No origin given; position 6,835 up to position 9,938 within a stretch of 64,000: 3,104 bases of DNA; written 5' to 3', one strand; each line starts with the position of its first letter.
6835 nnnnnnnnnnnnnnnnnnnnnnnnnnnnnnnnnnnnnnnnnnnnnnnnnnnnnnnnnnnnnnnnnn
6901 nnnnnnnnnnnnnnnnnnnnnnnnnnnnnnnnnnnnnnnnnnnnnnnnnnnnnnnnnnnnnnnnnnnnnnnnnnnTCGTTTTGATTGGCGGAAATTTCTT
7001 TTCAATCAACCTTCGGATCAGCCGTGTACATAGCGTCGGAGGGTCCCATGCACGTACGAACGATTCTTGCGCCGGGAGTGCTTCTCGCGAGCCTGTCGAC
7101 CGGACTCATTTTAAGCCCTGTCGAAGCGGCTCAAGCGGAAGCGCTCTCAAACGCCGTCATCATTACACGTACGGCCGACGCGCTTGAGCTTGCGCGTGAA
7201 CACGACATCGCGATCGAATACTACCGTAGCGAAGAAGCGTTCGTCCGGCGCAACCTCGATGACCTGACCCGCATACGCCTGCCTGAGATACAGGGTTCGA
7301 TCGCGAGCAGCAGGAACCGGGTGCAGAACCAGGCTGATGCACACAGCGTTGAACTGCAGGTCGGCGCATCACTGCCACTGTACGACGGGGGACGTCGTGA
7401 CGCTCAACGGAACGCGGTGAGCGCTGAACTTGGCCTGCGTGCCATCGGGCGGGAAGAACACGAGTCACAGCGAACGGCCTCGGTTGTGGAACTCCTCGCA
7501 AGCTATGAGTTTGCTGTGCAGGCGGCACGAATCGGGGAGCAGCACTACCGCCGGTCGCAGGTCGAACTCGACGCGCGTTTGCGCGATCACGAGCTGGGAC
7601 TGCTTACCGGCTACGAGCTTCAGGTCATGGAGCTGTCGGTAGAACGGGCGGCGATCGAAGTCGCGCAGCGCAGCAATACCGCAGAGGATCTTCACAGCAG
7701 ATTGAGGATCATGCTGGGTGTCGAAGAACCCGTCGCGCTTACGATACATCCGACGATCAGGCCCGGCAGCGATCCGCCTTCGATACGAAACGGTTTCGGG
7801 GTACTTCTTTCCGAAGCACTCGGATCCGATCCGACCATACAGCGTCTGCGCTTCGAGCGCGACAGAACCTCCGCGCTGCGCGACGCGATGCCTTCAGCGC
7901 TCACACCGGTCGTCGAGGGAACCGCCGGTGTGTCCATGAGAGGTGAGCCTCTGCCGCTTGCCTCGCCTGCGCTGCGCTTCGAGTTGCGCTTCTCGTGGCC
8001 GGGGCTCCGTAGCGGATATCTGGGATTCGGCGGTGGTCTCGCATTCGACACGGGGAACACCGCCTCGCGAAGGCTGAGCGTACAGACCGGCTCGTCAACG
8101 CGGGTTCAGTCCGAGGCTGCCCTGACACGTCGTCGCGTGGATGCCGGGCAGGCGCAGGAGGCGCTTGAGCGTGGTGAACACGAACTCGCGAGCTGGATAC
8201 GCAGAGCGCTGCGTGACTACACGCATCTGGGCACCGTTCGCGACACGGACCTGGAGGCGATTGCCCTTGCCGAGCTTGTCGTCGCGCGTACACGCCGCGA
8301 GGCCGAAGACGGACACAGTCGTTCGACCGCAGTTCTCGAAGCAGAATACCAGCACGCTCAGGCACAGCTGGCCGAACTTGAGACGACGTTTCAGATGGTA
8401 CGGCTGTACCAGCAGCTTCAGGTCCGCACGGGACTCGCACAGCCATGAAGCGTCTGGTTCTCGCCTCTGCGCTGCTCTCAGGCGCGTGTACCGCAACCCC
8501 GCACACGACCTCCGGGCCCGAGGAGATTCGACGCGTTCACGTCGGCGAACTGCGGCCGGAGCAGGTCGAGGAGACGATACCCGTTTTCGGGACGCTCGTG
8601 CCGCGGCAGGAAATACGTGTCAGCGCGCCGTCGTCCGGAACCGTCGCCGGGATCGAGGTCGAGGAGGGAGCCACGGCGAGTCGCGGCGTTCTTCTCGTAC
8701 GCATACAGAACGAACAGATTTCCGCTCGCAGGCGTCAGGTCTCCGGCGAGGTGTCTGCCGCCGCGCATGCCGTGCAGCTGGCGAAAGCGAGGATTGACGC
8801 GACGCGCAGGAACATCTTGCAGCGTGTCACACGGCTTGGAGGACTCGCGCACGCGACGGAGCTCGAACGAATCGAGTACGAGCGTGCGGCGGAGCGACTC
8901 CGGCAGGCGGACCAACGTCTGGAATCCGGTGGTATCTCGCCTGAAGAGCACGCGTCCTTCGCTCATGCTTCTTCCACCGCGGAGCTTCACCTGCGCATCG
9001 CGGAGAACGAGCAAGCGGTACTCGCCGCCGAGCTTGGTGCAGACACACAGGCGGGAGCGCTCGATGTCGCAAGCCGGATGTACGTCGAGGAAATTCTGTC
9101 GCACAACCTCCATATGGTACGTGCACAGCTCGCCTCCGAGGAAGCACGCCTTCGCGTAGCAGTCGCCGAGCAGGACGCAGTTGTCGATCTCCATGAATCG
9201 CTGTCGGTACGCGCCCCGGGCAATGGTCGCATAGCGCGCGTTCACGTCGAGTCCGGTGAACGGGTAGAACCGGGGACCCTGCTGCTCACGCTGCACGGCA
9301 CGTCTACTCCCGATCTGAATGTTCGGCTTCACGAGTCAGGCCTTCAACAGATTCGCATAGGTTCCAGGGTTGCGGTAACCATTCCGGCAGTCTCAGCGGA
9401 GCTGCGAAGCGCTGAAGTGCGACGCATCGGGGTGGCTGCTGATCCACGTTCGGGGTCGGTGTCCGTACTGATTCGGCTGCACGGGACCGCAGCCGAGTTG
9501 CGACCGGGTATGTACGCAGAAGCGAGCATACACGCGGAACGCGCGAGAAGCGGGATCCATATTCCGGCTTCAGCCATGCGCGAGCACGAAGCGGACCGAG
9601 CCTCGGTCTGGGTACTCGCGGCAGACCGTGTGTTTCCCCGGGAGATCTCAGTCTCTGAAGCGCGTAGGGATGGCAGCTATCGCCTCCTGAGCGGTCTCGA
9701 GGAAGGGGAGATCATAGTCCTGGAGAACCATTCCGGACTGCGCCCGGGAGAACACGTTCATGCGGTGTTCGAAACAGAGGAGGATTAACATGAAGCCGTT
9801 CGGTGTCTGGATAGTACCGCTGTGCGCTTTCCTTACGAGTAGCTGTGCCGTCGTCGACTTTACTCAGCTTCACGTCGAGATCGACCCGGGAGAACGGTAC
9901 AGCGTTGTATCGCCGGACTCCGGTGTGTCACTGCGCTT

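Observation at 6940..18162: Six-gene translationally coupled efflux-like operon with two Ig-fold lipoproteins inserted between the adaptor and the pump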

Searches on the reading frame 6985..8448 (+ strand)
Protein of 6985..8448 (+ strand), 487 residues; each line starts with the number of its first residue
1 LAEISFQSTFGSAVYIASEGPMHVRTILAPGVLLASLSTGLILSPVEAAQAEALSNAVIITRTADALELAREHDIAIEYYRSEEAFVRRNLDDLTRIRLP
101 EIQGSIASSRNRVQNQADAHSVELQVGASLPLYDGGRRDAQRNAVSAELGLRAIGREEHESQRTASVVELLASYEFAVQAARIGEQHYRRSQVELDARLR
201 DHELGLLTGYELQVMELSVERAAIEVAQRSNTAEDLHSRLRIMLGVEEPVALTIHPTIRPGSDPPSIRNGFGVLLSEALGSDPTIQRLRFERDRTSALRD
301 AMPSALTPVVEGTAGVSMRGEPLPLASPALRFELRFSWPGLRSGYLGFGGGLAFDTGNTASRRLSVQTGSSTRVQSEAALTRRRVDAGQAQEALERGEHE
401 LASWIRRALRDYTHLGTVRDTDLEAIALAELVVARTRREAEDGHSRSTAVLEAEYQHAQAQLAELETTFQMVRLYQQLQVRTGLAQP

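Call 5: search_protein_families(library=pfam, proteins=[window:6985-8448:+], max_evalue=0.1)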
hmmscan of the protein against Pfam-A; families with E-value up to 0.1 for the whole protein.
window:6985-8448:+ (487 aa): 1 family
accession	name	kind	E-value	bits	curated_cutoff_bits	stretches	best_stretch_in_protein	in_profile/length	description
PF02321.23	OEP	-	7e-07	29.7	22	1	65-241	3-183/187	Outer membrane efflux protein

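Call 6: search_protein_families(library=ncbifam, proteins=[window:6985-8448:+], max_evalue=0.1)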
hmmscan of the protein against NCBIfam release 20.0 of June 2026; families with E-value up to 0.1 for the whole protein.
window:6985-8448:+ (487 aa): 1 family
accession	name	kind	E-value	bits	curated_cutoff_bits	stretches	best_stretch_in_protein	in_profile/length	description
TIGR01844.1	type_I_sec_TolC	subfamily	0.0016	17.5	225.15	1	102-205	255-358/414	TolC family outer membrane protein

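Call 74: search_solved_structures(query=A7, max_evalue=0.01)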
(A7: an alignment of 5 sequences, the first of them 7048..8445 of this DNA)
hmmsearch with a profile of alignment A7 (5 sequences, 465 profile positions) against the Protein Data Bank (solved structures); distinct sequences matched with E-value up to 0.01: 0.

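Call 76: search_protein_families(library=pfam, alignment_id=A7, max_evalue=0.1)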
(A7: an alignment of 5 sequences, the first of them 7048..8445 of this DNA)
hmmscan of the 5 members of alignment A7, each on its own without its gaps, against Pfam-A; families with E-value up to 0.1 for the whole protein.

A. member 1, window:7048-8445:+ (466 aa): 1 family
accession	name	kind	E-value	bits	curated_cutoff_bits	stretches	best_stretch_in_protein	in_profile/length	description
PF02321.23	OEP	-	5.4e-07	30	22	1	44-220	3-183/187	Outer membrane efflux protein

B. families by the number of members that match (of 5 scanned): 2 families
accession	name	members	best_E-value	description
PF02321.23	OEP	5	5.2e-17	Outer membrane efflux protein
PF11150.13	DUF2927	1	0.063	Protein of unknown function (DUF2927)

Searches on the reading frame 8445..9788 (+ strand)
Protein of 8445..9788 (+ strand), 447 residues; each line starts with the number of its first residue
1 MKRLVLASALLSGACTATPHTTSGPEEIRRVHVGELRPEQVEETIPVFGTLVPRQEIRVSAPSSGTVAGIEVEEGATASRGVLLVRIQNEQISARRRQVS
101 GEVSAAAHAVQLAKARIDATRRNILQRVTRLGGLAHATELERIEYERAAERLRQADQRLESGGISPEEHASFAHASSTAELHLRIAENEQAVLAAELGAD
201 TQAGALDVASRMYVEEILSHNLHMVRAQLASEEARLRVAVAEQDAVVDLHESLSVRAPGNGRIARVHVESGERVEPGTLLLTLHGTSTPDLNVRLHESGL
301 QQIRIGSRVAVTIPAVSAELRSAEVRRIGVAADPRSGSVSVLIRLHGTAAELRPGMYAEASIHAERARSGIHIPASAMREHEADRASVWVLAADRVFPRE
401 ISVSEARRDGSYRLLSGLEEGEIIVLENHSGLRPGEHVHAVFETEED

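Call 5: search_protein_families(library=pfam, proteins=[window:8445-9788:+], max_evalue=0.1)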
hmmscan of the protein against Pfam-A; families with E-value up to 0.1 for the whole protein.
window:8445-9788:+ (447 aa): 6 families
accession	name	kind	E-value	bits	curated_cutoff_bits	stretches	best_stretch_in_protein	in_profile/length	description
PF16576.10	HlyD_D23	-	1.9e-18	67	30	2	241-358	97-214/214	Barrel-sandwich domain of CusB or HlyD membrane-fusion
PF13437.12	HlyD_3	-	2e-13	51.4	22.2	1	255-355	2-106/106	HlyD family secretion protein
PF00364.28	Biotin_lipoyl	-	3.6e-08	33.6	22.1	2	56-87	42-73/73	Biotin-requiring enzyme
PF13533.13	Biotin_lipoyl_2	-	1.8e-06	28.1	29.8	1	255-283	3-31/32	Biotin-lipoyl like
PF20315.3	DUF6611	-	0.0045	17.5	27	1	108-169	89-152/168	Family of unknown function (DUF6611)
PF05302.16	DUF720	-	0.0091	16.3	25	1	82-128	59-104/125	Protein of unknown function (DUF720)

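Call 6: search_protein_families(library=ncbifam, proteins=[window:8445-9788:+], max_evalue=0.1)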
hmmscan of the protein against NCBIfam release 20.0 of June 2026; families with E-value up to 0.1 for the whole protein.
window:8445-9788:+ (447 aa): 35 families (the best 25 are shown)
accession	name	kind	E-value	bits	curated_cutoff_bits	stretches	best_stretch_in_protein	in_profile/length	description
TIGR01730.1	RND_mfp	subfamily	1.8e-43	148.7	94.9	2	180-440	61-321/322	efflux RND transporter periplasmic adaptor subunit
TIGR00999.1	8a0102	subfamily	1.4e-27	96.5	319.3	1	186-429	23-267/271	CzcB/NccB family metal efflux transporter periplasmic adaptor subunit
TIGR00998.1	8a0101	subfamily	2.2e-14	53.2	390.8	1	54-313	40-265/334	EmrA/EmrK family multidrug efflux transporter periplasmic adaptor subunit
NF033138.2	RND-peri-MexC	equivalog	7.3e-12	45.1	625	2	200-440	119-371/375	MexC family multidrug efflux RND transporter periplasmic adaptor subunit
NF007132.1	PRK09578.1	equivalog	7.4e-11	41.4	512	2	330-443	266-378/396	MexX/AxyX family multidrug efflux RND transporter periplasmic adaptor subunit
NF007785.0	PRK10476.1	equivalog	5.9e-09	35.2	376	1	56-329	48-285/347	multidrug transporter subunit MdtN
NF045904.1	RND-peri-MexE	equivalog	1.6e-08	33.9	714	2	4-126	12-131/390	multidrug efflux RND transporter periplasmic adaptor subunit MexE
TIGR01843.1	type_I_hlyD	subfamily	1.7e-07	30.6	208.65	1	245-290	36-81/422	HlyD family type I secretion periplasmic adaptor subunit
NF007303.0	PRK09783.1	subfamily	2.3e-07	29.6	390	1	251-426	213-386/414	copper/silver efflux system membrane fusion protein CusB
NF011604.1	PRK15030.1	equivalog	1.9e-06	27.1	765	1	330-440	265-375/397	multidrug efflux RND transporter periplasmic adaptor subunit AcrA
NF008589.1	PRK11556.1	equivalog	4.6e-06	25.8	391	1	254-441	194-388/392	MdtA/MuxA family multidrug efflux RND transporter periplasmic adaptor subunit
NF007850.1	PRK10559.1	equivalog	9.1e-06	25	400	1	221-322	116-216/303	p-hydroxybenzoic acid efflux pump subunit AaeA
NF008606.0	PRK11578.1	equivalog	9.6e-06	24.9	342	1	222-428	153-364/371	macrolide transporter subunit MacA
NF007362.0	PRK09859.1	equivalog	2.9e-05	23.4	738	1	333-446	264-377/385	multidrug transporter subunit MdtE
NF038010.1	ABC_adapt_DarC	equivalog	3.7e-05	22.6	450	1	250-428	228-404/417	darobactin export ABC transporter periplasmic adaptor subunit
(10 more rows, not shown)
